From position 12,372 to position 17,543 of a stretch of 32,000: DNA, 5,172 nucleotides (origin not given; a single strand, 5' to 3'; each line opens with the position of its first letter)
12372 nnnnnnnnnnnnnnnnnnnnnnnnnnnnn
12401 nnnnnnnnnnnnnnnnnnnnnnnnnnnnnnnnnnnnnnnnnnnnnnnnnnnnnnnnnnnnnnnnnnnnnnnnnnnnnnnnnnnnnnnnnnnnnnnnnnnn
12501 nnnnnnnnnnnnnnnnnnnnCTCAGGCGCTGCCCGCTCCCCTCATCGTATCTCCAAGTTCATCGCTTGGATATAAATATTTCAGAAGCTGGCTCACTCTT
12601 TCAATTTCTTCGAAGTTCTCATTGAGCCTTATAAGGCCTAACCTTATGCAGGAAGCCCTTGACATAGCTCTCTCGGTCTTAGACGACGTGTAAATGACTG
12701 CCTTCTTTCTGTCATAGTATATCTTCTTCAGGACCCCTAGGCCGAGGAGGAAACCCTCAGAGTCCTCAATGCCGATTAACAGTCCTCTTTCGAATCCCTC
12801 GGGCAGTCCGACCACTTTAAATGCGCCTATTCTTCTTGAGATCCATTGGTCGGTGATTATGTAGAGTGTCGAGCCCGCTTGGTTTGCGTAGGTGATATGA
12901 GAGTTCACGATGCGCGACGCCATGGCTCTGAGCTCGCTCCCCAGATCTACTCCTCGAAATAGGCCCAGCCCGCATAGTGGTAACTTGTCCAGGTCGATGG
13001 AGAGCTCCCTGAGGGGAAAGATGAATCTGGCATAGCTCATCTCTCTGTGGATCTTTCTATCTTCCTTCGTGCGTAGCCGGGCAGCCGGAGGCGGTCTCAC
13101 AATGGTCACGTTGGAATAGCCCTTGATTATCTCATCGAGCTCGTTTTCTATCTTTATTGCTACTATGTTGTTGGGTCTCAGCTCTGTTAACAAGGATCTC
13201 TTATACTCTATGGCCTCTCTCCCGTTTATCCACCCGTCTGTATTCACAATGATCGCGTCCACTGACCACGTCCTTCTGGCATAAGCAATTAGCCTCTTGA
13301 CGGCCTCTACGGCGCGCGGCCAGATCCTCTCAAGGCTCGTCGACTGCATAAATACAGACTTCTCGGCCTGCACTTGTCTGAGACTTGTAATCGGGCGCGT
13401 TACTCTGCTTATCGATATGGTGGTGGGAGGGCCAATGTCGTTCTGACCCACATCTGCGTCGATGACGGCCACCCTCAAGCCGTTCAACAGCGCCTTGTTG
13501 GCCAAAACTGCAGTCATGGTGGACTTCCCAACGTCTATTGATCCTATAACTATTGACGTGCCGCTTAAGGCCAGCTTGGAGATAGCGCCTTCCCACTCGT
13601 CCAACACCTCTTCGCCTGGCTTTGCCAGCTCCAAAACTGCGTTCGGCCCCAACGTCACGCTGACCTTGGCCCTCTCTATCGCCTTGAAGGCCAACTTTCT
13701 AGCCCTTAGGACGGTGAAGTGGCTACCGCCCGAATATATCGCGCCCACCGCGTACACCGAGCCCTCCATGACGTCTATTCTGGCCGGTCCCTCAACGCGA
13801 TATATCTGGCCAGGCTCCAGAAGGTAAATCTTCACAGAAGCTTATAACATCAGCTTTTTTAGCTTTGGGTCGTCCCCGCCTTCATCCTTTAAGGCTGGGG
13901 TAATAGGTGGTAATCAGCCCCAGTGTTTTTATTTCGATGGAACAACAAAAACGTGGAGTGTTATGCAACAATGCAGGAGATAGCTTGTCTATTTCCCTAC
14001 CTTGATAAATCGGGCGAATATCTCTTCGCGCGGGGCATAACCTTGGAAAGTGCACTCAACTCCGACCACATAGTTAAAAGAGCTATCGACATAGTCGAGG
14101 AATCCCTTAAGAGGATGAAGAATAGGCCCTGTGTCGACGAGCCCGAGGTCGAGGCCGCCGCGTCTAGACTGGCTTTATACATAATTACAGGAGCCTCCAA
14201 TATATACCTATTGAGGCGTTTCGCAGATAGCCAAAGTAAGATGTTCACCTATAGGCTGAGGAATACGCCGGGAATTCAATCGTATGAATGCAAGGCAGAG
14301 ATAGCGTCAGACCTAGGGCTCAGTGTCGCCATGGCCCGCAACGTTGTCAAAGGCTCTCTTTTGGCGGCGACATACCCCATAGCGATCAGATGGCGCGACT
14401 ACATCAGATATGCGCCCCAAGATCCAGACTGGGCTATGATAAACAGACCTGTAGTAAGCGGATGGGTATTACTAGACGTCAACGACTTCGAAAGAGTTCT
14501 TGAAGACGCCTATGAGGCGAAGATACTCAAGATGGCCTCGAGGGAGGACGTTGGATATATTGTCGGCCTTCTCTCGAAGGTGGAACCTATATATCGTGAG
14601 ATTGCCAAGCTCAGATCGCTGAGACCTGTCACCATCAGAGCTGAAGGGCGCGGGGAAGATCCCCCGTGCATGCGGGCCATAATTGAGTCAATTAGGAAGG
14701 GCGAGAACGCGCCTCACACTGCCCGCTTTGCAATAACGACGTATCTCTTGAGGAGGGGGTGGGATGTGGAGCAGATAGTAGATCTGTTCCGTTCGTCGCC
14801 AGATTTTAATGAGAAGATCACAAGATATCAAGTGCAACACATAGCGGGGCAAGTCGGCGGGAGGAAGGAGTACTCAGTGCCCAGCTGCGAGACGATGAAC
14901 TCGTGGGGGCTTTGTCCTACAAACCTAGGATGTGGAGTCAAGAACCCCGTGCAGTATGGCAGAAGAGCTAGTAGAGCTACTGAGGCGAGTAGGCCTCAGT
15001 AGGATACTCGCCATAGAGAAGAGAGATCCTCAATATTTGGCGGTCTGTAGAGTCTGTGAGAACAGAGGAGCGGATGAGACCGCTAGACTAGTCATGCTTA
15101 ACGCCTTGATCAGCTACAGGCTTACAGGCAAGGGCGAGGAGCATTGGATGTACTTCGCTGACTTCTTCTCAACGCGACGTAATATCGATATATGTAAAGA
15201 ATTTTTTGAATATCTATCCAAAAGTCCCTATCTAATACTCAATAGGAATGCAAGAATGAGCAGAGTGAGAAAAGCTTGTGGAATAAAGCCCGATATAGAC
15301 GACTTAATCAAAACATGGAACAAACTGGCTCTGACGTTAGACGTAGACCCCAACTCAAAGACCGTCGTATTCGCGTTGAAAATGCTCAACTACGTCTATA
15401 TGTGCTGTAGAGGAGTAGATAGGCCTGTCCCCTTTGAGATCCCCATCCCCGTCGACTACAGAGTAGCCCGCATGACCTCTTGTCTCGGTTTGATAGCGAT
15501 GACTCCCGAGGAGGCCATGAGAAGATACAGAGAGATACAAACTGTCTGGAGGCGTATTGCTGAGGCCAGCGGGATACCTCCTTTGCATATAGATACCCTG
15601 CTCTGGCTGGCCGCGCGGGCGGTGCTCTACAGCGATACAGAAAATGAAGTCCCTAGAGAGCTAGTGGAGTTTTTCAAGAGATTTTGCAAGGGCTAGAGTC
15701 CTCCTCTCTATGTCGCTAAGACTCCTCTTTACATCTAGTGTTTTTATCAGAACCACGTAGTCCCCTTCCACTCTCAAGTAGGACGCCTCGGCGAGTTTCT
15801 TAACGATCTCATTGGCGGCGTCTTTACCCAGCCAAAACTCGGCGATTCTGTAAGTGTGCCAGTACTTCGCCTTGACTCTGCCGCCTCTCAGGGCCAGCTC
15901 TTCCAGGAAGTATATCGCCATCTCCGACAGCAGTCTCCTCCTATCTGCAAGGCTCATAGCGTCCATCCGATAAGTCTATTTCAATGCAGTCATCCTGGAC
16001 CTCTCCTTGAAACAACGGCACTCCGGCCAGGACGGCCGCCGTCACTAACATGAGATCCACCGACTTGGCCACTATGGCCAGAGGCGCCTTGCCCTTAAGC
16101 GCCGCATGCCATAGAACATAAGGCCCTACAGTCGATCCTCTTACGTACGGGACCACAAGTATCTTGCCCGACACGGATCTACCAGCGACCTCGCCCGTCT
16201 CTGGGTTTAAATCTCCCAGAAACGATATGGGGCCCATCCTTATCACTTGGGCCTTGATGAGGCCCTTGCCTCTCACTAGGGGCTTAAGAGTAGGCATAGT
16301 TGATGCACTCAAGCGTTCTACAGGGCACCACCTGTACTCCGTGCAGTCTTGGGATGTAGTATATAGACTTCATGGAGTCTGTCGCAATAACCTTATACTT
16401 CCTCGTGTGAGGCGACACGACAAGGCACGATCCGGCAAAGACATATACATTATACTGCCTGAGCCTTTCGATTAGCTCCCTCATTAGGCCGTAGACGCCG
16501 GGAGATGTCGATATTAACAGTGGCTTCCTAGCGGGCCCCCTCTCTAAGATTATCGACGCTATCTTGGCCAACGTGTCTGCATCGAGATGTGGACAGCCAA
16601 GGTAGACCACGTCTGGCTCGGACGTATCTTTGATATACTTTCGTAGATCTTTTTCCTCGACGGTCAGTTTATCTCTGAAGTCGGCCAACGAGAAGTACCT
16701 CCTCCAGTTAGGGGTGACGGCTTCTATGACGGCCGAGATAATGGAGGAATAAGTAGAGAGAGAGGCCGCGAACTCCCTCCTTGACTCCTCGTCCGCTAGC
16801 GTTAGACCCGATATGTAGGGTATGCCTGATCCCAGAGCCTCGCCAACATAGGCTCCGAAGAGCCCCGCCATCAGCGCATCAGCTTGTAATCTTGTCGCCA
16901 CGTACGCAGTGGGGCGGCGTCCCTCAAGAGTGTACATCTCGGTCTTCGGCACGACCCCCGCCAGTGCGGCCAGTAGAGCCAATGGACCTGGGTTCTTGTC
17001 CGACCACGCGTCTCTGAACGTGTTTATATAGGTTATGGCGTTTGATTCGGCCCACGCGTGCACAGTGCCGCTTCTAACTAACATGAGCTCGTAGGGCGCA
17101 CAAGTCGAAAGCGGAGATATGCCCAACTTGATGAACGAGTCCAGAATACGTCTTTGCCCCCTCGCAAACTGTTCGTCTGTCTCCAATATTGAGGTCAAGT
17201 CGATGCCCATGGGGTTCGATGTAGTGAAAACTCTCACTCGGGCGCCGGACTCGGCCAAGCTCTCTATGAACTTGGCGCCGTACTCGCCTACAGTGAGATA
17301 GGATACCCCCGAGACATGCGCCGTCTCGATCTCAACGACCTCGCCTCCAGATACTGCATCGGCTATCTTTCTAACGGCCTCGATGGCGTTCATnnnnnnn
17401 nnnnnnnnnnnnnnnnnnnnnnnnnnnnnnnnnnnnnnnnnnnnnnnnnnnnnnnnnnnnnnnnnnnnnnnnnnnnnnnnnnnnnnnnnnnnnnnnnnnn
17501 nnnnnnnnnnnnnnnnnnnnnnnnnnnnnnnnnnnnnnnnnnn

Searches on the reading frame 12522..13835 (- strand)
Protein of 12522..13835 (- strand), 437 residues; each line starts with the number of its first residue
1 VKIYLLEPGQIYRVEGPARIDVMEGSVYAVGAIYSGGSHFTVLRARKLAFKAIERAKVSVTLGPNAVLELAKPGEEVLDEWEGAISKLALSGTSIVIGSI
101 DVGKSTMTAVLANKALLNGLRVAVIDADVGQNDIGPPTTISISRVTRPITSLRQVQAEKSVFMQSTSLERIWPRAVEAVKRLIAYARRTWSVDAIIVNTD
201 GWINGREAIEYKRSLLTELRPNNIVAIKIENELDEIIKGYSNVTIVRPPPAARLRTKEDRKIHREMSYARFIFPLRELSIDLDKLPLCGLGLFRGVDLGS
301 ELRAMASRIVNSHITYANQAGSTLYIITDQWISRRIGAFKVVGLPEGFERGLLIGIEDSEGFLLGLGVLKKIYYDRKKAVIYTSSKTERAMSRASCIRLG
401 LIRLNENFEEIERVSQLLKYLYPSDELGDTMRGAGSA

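Call 29: search_protein_families(library=pfam, proteins=[window:12522-13835:-], max_evalue=0.001)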
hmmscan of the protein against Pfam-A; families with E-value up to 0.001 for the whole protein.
window:12522-13835:- (437 aa): 2 families
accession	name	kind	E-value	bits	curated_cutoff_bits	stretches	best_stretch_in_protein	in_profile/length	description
PF16575.11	CLP1_P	-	6.7e-34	117.8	26.6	1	98-271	1-185/188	mRNA cleavage and polyadenylation factor CLP1 P-loop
PF01656.29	CbiA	-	9.1e-06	26.1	25.4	1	101-133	9-41/125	CobQ/CobB/MinD/ParA nucleotide binding domain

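Call 81: search_protein_families(library=ncbifam, proteins=[window:12522-13835:-], max_evalue=0.001)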
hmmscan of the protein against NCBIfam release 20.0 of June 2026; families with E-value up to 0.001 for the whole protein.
window:12522-13835:- (437 aa): 0 families

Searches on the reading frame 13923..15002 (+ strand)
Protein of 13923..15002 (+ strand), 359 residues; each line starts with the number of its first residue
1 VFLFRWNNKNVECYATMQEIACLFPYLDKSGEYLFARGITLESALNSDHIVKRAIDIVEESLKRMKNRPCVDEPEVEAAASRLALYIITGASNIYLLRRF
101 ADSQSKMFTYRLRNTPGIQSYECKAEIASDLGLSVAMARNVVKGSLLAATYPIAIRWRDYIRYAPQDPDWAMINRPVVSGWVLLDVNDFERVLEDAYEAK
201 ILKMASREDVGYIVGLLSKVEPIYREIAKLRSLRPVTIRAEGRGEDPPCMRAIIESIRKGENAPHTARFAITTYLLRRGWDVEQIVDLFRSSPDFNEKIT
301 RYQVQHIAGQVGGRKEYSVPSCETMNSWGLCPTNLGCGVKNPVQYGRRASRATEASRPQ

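Call 29: search_protein_families(library=pfam, proteins=[window:13923-15002:+], max_evalue=0.001)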
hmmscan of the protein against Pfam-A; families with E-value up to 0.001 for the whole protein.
window:13923-15002:+ (359 aa): 1 family
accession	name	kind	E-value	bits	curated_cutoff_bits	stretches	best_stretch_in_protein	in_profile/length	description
PF04104.19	DNA_primase_lrg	-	1.8e-32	113.2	22.4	1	153-333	3-206/266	Eukaryotic and archaeal DNA primase, large subunit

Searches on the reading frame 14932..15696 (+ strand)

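Call 30: search_protein_families(library=pfam, proteins=[window:14932-15696:+], max_evalue=0.001)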
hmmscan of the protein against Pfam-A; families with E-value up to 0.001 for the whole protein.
window:14932-15696:+ (254 aa): 1 family
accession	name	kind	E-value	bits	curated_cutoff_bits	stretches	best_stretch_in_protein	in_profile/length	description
PF09171.15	AGOG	-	1.8e-83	280.2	26.1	1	14-237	1-240/248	N-glycosylase/DNA lyase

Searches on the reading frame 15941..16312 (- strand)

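Call 84: search_protein_families(library=pfam, proteins=[window:15941-16312:-], max_evalue=0.001)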
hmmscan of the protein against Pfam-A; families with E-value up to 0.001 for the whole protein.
window:15941-16312:- (123 aa): 1 family
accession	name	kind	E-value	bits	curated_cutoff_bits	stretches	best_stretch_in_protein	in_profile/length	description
PF01989.23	AcnX_swivel_put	-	2.1e-23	82.4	27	1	29-100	1-79/80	Aconitase X swivel domain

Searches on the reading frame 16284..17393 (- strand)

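Call 30: search_protein_families(library=pfam, proteins=[window:16284-17393:-], max_evalue=0.001)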
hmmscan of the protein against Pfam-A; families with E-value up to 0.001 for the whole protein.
window:16284-17393:- (369 aa): 1 family
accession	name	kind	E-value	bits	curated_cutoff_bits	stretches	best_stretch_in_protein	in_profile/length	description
PF04412.18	AcnX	-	6e-89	299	31.5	1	3-365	22-400/400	Aconitase X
